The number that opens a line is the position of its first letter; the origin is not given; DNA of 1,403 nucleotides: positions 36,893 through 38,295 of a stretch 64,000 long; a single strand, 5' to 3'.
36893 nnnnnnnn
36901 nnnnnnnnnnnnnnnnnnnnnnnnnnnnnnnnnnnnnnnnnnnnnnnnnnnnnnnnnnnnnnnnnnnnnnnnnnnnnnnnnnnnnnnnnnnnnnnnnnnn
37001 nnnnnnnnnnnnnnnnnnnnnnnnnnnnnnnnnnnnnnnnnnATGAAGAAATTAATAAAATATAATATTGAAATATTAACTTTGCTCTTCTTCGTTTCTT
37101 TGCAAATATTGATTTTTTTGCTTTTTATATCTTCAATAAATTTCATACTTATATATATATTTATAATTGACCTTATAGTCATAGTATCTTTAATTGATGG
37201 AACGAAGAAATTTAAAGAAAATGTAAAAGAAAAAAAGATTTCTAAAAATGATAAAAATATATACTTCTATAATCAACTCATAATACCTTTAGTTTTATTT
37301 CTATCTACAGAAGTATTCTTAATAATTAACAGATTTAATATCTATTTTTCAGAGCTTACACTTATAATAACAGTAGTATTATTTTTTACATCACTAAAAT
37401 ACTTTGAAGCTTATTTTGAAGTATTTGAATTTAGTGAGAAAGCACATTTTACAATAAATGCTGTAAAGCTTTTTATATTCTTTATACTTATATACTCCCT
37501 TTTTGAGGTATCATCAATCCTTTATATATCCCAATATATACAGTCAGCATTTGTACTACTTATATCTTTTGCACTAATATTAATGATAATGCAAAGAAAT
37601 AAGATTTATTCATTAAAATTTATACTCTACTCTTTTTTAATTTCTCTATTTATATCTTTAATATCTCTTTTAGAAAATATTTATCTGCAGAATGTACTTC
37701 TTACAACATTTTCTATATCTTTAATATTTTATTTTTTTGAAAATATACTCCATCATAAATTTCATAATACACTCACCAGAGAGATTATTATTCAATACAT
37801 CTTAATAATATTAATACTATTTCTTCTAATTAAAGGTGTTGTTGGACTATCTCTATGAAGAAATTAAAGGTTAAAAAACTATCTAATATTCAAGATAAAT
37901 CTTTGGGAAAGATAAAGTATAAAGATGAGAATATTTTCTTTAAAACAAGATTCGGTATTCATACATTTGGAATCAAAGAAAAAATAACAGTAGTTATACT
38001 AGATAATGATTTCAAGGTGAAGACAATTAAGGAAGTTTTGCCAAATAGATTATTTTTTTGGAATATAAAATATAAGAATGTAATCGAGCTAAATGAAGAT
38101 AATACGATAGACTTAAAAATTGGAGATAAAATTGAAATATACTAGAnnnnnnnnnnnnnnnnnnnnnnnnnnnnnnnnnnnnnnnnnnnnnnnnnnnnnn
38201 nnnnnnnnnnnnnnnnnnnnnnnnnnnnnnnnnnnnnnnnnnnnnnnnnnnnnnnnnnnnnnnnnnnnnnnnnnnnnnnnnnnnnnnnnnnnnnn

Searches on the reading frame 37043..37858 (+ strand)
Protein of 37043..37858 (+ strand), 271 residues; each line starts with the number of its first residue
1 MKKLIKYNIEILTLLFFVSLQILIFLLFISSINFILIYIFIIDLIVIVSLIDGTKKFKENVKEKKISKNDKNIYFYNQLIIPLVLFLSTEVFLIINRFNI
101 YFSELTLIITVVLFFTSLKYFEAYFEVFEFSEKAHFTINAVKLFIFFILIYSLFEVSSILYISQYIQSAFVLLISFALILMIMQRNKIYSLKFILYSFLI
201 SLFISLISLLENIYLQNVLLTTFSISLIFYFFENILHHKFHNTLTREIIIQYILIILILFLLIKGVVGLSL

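Call 3: search_protein_families(library=pfam, proteins=[window:37043-37858:+], max_evalue=1)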
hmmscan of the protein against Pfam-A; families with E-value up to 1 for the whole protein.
window:37043-37858:+ (271 aa): 1 family
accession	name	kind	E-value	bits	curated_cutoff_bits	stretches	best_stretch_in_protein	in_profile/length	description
PF18900.5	DUF5656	-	0.41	10.4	23.3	1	79-261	59-237/242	Protein of unknown function (DUF5656)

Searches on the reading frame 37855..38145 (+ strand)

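Call 3: search_protein_families(library=pfam, proteins=[window:37855-38145:+], max_evalue=1)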
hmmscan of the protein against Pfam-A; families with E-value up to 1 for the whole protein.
window:37855-38145:+ (96 aa): 1 family
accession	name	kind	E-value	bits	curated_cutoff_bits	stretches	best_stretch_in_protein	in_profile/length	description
PF21544.3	PorZ_N_b_propeller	-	0.0029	18.3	27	1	6-64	70-128/154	TSS9, PorZ, N-terminal beta-propeller domain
